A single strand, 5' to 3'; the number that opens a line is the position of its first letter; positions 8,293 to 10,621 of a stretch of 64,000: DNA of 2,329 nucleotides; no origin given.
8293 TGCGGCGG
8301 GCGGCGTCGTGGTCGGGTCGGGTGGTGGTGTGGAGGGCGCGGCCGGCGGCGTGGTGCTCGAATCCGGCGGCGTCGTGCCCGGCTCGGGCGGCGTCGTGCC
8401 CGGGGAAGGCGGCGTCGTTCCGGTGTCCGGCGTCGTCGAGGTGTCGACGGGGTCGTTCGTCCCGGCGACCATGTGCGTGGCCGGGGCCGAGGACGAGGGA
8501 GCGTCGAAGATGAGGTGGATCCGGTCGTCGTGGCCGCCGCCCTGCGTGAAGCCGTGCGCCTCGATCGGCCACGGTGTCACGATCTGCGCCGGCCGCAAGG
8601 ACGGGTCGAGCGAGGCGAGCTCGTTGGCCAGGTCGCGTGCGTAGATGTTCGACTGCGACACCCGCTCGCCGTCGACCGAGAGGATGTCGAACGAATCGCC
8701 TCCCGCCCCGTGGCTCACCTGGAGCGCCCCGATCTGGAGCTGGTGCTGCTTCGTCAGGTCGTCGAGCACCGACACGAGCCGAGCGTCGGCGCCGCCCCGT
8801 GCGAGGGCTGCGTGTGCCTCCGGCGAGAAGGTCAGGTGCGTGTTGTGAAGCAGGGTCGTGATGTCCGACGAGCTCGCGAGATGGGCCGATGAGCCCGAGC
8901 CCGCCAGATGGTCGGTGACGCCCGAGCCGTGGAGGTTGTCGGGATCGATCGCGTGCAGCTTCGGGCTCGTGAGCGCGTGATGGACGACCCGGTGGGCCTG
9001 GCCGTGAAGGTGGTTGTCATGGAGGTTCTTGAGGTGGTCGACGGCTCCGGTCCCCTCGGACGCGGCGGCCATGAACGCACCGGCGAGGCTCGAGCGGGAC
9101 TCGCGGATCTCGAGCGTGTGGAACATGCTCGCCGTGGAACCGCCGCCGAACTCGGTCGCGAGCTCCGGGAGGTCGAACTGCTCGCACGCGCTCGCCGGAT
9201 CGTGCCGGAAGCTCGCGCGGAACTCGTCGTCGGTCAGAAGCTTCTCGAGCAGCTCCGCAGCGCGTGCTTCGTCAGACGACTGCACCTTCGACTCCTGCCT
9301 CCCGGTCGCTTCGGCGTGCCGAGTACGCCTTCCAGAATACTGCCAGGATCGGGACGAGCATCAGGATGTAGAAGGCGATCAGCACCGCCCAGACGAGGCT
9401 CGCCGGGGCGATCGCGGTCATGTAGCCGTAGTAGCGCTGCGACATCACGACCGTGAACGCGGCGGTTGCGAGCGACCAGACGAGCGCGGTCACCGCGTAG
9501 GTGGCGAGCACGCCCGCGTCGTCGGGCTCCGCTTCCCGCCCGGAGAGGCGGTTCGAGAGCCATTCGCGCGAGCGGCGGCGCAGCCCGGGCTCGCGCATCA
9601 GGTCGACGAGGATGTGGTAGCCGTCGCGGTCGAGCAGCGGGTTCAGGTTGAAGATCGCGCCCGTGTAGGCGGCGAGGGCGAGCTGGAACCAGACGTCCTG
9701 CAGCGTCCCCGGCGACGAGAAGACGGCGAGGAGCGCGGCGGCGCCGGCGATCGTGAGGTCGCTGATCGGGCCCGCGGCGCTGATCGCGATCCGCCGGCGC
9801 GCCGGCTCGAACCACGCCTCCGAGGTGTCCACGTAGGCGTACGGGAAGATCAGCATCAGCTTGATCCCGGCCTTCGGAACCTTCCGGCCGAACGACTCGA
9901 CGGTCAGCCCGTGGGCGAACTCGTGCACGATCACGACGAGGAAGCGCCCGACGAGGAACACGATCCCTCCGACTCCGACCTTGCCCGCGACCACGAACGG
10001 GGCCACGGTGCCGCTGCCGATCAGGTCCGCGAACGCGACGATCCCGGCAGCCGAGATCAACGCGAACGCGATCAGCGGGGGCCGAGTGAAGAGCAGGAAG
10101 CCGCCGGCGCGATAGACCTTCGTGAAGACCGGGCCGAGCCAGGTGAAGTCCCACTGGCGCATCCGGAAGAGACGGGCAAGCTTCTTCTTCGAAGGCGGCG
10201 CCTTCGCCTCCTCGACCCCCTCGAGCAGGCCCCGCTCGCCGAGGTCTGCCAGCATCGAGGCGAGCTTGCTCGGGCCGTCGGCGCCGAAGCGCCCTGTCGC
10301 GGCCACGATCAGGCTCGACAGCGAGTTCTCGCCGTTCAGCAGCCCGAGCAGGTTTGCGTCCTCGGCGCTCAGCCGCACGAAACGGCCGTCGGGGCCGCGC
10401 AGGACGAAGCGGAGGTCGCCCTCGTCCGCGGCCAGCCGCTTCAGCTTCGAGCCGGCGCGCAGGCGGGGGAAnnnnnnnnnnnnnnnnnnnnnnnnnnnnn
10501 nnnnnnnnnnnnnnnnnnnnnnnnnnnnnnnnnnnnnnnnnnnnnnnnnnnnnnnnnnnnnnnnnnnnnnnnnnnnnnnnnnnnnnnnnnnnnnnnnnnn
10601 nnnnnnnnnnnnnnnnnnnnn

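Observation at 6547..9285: Leaderless bifunctional peptidoglycan hydrolase as the last gene of the CIS operon - candidate cargo or release factor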

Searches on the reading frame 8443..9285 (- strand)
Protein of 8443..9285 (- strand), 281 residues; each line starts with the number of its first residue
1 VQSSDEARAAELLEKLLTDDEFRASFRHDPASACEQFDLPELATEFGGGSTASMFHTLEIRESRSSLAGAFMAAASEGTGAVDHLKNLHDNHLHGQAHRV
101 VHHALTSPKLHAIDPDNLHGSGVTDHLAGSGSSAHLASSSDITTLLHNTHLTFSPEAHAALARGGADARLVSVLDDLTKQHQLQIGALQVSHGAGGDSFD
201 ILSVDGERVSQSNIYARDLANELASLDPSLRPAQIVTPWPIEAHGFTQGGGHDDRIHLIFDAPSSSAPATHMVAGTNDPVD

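Call 9: search_protein_families(library=pfam, proteins=[window:8443-9285:-], max_evalue=10)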
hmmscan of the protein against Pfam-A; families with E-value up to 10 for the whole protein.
seq(281 aa): 2 families
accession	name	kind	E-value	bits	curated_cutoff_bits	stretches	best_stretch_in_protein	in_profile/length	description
PF09909.14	DUF2138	-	0.1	11.6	22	1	123-189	479-545/560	Uncharacterized protein conserved in bacteria (DUF2138)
PF14407.11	Frankia_peptide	-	0.18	12.6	48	1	10-39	2-34/63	Ribosomally synthesized peptide prototyped by Frankia Franean1_4349.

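Call 22: find_homologous_proteins(query=window:8443-9285:-, max_evalue=0.001)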
Query seq(281 aa) (281 aa): 17 proteins with E <= 0.001 among 5288 candidates.
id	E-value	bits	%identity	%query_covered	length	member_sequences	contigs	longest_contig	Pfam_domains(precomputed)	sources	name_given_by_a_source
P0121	5.2e-155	533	87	100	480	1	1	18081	-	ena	-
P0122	5.6e-105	369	68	93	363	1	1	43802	-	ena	-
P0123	1.2e-82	295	65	82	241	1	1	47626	-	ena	-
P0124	1.3e-46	177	64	48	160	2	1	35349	-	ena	-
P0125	1.8e-46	177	61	56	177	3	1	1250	-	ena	-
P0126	1.9e-42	164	64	44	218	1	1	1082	-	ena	-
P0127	2.2e-40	157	69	42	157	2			-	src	-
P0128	3.3e-40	156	56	54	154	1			-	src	-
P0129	4.4e-35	140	37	99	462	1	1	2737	-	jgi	jgi:putative modified peptide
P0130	7.3e-34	136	46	66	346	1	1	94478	-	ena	-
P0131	1.1e-33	135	62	43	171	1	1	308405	-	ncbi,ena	-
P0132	5.2e-26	110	39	41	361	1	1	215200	-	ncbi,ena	-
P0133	1.5e-19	89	40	46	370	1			-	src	-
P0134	4.8e-12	64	51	28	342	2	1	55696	-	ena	-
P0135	4.0e-8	51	52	24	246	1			-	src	-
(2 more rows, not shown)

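Call 54: predict_structure(alignment_id=A3)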
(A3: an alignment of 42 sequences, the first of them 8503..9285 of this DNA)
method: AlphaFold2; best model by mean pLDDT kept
length: 261 residues; sequences in the alignment: 42
mean_pLDDT: 83.3   pTM: 0.51
mean pLDDT of the five models: 83.3, 80.9, 80.6, 80.2, 77.7
residues with pLDDT >= 90: 135; 70-90: 80; 50-70: 22; < 50: 24
segments of 3 or more residues with pLDDT < 50: 56-64, 117-130
pLDDT, mean of each block of 10 residues (from residue 1): 84 89 90 95 80 48 61 72 81 80 81 51 38 81 97 97 94 97 97 86 98 97 94 95 90 93 88
secondary structure, 60 per line:
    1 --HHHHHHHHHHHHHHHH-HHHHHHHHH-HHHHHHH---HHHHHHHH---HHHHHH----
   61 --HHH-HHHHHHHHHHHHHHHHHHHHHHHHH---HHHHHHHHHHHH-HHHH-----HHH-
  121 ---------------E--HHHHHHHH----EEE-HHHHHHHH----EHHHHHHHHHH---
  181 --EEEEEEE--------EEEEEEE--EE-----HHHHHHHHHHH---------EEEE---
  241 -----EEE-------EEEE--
elements in order: H3-18 H20-28 H30-36 H40-47 H51-56 H67-91 H95-106 H108-111 H139-146 E151-153 H155-162 H168-177 E183-189 E198-204 H214-224 E234-237 E246-248 E256-259
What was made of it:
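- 9118..9285 (-): aa 1-56: helical NHLP-type leader (consensus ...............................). AlphaFold predicts helices 3-56 with block-mean pLDDT 80-95 over aa 1-50, falling to ~48 over aa 51-60 (call 54).
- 9013..9087 (-): aa 67-91: short hydrophobic/amphipathic helix (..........-EG...). Exactly 10 uncharged residues precede a near-invariant E77-G78. AlphaFold predicts a helix at 67-91 (call 54).
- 8503..8871 (-): aa 139-261: LAS/MepA-like (peptidase MD clan) domain, probably catalytically degenerate. AlphaFold pLDDT 86-98 (call 54).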

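Call 59: fold_search(model_id=the predicted structure, library=pdb)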
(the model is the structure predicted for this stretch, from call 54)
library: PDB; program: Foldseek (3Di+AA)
matches with E <= 10: 79; with E <= 0.001: 0
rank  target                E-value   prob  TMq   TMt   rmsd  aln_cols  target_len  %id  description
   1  1u10_A                1.1e-02  1.00  0.33  0.36   5.0       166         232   13  MEPA, active form with ZN in P1 (released 2004-09-07)
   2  1u10_C                1.5e-02  1.00  0.32  0.35   5.0       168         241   12  MEPA, active form with ZN in P1 (released 2004-09-07)
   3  1u10_B                2.8e-02  1.00  0.32  0.35   5.0       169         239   12  MEPA, active form with ZN in P1 (released 2004-09-07)
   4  1tzp_A                4.7e-02  1.00  0.33  0.35   4.6       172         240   13  MEPA, inactive form without ZN in P21 (released 2004-09-07)
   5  1tzp_B                5.6e-02  0.97  0.28  0.30   9.6       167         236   12  MEPA, inactive form without ZN in P21 (released 2004-09-07)
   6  5ium_A                2.6e-01  0.16  0.21  0.25  21.2       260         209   11  Crystal structure of phosphorylated DesKC (released 2016-12-21)
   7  5iuj_E                2.6e-01  0.14  0.20  0.23  19.6       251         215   12  Crystal structure of the DesK-DesR complex in the phosphotransfer state with low Mg2+ (20 mM) (released 2016-12-21)
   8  5iuk_B                4.5e-01  0.11  0.18  0.21  19.1       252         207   12  Crystal structure of the DesK-DesR complex in the phosphotransfer state with high Mg2+ (150 mM) (released 2016-12-21)
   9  5iuk_E                5.0e-01  0.10  0.18  0.21  19.2       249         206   10  Crystal structure of the DesK-DesR complex in the phosphotransfer state with high Mg2+ (150 mM) (released 2016-12-21)
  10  5iul_A                8.0e-01  0.11  0.22  0.25  18.7       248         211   11  Crystal structure of the DesK-DesR complex in the phosphotransfer state with high Mg2+ (150 mM) and BeF3 (released 2016-12-21)
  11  3ehh_B                9.4e-01  0.10  0.20  0.25  17.0       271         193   11  Crystal structure of DesKC-H188V in complex with ADP (released 2009-09-15)
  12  5vtl                  1.0e+00  0.09  0.10  0.12  22.3       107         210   18  Structure of metacyclic invariant surface protein , Tb427.07.360, from Trypanosoma brucei. (released 2018-08-08)
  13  5iul_E                1.0e+00  0.07  0.18  0.21  19.4       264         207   12  Crystal structure of the DesK-DesR complex in the phosphotransfer state with high Mg2+ (150 mM) and BeF3 (released 2016-12-21)
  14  7ssj_C                1.3e+00  0.08  0.19  0.22  19.1       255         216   10  Crystal structure of the DesK-DesR complex in the phosphatase state (released 2022-11-16)
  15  6e52_A                1.6e+00  0.06  0.14  0.15  10.4       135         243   10  Chimeric structure of Saccharomyces cerevisiae GCN4 leucine zipper fused to Staphylococcus aureus AgrC cytoplasmic his (released 2019-02-27)
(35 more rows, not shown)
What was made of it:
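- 8503..8871 (-): The top Foldseek hits are E. coli MepA, E 0.011, probability 1.0 (call 59).
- On LAS / peptidase MD clan metallopeptidase (MepA, M15, Extensin-like_C): Foldseek top hits are MepA, E 0.011, probability 1.0 (call 59).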

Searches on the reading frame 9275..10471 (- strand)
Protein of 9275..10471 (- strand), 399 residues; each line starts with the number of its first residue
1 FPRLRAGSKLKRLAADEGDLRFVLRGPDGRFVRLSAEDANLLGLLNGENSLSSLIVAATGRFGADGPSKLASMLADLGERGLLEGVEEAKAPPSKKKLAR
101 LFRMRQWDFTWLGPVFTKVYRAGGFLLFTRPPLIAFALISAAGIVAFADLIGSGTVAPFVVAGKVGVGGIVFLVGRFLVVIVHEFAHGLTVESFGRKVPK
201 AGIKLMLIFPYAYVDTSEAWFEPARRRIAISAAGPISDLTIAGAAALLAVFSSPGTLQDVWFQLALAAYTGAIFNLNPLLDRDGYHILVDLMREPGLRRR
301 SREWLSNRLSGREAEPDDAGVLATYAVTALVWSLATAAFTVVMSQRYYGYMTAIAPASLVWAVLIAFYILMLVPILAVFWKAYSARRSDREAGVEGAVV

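Call 68: find_related_loci(query=A4, collection=metagenome_contigs, flank=7000)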
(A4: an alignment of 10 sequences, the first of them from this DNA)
Query A4 (399 aa) in metagenome_contigs; peptide patterns used: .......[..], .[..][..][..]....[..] (x = any residue, [..] = any of these).
416 stretches matched a pattern; 220 encode a relative of the query (tblastn E <= 1e-3); the best 80 are kept; 80 distinct loci.
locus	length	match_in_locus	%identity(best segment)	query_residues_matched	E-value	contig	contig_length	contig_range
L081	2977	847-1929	59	2-361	2e-130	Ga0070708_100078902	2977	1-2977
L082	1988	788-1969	52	2-392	1e-128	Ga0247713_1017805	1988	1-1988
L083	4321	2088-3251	56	2-389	2e-122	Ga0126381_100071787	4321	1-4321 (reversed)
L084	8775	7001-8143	53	1-379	2e-120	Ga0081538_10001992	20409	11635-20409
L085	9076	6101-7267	52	2-386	4e-119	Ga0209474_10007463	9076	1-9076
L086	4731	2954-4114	50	2-386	7e-120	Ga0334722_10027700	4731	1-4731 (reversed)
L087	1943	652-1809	52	2-386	3e-126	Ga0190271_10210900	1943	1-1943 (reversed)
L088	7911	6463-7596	53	2-376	4e-118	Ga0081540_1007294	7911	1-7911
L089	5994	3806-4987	57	2-395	5e-118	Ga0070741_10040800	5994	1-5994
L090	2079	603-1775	50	2-386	2e-124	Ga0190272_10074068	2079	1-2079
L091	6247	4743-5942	51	2-398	6e-117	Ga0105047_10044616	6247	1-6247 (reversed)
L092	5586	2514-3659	54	2-382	1e-116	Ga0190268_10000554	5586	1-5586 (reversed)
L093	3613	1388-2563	50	2-392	2e-118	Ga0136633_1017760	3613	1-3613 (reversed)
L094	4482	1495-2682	50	2-396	2e-117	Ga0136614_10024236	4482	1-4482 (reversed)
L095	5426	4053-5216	53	2-386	1e-116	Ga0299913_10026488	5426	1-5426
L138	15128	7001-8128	49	2-375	9e-108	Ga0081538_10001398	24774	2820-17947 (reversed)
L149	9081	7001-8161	49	2-386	6e-107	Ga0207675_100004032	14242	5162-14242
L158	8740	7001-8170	49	2-389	3e-105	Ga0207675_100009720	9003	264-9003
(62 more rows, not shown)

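Call 72: search_protein_families(library=pfam, proteins=[L149:3794-6547:-, L149:2546-3862:+, L149:2-1006:+, L149:1003-2295:-, L138:3818-7093:-, L138:2505-3821:+, L138:8040-10505:+, L138:10502-12685:-, L084:98-1702:+, L158:214-2550:+], max_evalue=0.001)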
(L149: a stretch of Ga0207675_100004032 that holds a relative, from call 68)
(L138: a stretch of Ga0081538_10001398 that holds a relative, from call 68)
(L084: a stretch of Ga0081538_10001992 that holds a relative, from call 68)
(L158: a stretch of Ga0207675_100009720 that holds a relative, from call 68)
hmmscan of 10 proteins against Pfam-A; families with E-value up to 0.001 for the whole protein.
L149:3794-6547:- (917 aa): 1 family
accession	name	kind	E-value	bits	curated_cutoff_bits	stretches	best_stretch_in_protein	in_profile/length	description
PF03699.18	UPF0182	-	2.1e-196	654.9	27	1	42-818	4-769/770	Uncharacterised protein family (UPF0182)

L149:2546-3862:+ (438 aa): 1 family
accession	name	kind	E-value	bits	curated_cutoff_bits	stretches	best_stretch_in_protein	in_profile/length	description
PF01699.29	Na_Ca_ex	-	5.8e-19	69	24.9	2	75-218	4-146/151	Sodium/calcium exchanger protein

L149:2-1006:+ (334 aa): 0 families

L149:1003-2295:- (430 aa): 0 families

L138:3818-7093:- (1091 aa): 1 family
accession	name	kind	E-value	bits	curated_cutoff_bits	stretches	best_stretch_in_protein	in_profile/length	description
PF03699.18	UPF0182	-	1.1e-215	718.7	27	1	233-1013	3-769/770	Uncharacterised protein family (UPF0182)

L138:2505-3821:+ (438 aa): 1 family
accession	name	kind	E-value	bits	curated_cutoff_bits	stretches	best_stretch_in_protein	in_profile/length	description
PF01699.29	Na_Ca_ex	-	2e-21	77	24.9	2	251-394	3-148/151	Sodium/calcium exchanger protein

L138:8040-10505:+ (821 aa): 1 family
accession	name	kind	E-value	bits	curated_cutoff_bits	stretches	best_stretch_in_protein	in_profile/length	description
PF00877.26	NLPC_P60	-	1e-29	103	23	1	640-747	1-104/105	NlpC/P60 family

L138:10502-12685:- (727 aa): 2 families
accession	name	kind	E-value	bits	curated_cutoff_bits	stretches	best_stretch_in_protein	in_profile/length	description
PF00069.31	Pkinase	-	4.2e-51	174.3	31.7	1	15-265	1-254/263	Protein kinase domain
PF07714.23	PK_Tyr_Ser-Thr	-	2.6e-31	109.3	23.1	1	17-246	3-236/258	Protein tyrosine and serine/threonine kinase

L084:98-1702:+ (534 aa): 3 families
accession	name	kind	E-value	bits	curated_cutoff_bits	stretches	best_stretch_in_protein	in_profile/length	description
PF00884.28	Sulfatase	-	2e-44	152.6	25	1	59-401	1-299/301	Sulfatase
PF16347.10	SGSH_C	-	2.5e-16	60.6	29.3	1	351-511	1-151/154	N-sulphoglucosamine sulphohydrolase, C-terminal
PF01663.27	Phosphodiest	-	3e-07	30.8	23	0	300-351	169-224/342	Type I phosphodiesterase / nucleotide pyrophosphatase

L158:214-2550:+ (778 aa): 3 families
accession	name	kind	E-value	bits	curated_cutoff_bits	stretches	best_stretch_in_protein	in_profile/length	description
PF00069.31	Pkinase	-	2.8e-54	184.7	31.7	1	52-301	1-253/263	Protein kinase domain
PF07714.23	PK_Tyr_Ser-Thr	-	4.2e-32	111.9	23.1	1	54-299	3-248/258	Protein tyrosine and serine/threonine kinase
PF03109.22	ABC1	-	0.00089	18.9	22.9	0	126-205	144-225/244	ABC1 atypical kinase-like domain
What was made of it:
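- The module is found beside housekeeping genes (call 72).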
